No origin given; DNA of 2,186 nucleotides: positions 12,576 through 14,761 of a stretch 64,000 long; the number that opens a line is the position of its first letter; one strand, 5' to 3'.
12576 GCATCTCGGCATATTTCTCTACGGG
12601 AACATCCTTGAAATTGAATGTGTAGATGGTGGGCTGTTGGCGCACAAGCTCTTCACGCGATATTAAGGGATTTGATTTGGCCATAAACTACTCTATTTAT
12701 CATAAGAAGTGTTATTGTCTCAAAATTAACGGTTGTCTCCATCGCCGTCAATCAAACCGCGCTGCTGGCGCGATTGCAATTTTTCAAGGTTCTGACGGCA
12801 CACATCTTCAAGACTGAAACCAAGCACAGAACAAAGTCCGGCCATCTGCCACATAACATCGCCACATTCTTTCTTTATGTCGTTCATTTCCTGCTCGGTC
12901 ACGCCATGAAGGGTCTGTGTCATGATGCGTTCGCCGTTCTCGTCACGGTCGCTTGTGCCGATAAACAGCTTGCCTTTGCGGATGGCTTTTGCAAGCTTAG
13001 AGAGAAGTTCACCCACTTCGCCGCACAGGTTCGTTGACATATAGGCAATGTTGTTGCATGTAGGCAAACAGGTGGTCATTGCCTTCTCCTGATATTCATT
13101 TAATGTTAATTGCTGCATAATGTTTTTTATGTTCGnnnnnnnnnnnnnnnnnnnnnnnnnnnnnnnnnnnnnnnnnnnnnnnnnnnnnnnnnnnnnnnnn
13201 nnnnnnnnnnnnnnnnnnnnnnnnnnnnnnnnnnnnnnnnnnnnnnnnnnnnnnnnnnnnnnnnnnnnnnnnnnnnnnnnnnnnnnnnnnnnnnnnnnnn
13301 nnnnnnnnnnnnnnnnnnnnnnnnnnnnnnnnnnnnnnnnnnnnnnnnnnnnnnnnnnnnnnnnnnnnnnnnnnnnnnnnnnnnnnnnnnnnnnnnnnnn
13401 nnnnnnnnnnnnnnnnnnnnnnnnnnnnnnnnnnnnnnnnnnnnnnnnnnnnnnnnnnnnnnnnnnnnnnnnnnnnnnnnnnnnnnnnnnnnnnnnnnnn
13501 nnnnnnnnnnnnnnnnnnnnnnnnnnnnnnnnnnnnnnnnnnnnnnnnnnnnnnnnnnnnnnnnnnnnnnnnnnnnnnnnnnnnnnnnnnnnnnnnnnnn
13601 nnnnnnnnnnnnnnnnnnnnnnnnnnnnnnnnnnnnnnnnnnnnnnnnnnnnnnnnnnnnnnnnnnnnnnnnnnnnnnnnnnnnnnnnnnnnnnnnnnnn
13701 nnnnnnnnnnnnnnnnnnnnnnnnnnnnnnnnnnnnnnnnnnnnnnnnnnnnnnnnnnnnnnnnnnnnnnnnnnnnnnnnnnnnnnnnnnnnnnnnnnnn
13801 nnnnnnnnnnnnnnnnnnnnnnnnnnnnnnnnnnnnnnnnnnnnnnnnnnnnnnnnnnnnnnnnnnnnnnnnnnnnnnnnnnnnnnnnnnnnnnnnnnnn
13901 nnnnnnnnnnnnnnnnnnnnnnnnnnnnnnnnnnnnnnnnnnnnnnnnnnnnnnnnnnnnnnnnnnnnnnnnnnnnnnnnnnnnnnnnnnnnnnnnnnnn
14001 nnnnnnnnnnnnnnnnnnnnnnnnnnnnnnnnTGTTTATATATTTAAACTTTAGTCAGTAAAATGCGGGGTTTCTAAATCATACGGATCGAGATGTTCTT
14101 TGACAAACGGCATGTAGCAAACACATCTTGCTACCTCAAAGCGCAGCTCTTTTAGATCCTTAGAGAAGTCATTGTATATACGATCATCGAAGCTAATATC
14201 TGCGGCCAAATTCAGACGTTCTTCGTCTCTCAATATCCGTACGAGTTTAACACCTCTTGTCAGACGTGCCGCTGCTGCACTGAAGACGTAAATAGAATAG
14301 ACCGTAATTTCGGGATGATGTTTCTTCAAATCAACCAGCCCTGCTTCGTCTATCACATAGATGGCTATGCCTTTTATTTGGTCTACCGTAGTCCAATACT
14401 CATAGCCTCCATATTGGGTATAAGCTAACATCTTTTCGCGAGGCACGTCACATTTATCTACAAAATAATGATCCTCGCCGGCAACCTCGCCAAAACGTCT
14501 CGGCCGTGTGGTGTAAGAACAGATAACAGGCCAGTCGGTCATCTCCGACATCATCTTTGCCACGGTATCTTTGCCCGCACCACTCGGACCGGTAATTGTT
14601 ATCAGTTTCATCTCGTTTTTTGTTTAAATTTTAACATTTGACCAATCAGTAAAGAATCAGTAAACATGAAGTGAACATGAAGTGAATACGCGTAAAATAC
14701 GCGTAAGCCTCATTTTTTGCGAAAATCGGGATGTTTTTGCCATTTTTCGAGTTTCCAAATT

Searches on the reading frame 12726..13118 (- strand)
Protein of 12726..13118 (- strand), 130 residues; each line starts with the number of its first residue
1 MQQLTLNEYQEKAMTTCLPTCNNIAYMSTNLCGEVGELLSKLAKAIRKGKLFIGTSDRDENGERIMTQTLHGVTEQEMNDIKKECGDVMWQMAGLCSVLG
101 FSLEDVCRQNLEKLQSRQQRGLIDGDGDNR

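Call 58: search_protein_families(library=pfam, proteins=[window:12726-13118:-], max_evalue=0.001)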
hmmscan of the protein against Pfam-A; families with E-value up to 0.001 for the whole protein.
window:12726-13118:- (130 aa): 1 family
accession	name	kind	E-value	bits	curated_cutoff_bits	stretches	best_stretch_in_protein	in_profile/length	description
PF03819.22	MazG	-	1.3e-10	41.9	22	1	29-119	8-71/74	MazG nucleotide pyrophosphohydrolase domain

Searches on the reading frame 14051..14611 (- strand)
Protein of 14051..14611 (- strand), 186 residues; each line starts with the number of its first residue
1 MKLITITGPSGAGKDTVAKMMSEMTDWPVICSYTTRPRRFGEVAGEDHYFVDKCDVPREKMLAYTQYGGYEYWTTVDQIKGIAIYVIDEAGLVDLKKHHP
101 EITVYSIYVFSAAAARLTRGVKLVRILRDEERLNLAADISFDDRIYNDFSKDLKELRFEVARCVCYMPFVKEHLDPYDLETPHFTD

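Call 27: search_protein_families(library=pfam, proteins=[window:14051-14611:-], max_evalue=0.001)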
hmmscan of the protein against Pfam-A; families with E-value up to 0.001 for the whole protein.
window:14051-14611:- (186 aa): 1 family
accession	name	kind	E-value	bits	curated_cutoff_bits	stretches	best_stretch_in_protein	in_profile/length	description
PF00625.27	Guanylate_kin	-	5.4e-11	43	25.2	1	1-83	2-90/182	Guanylate kinase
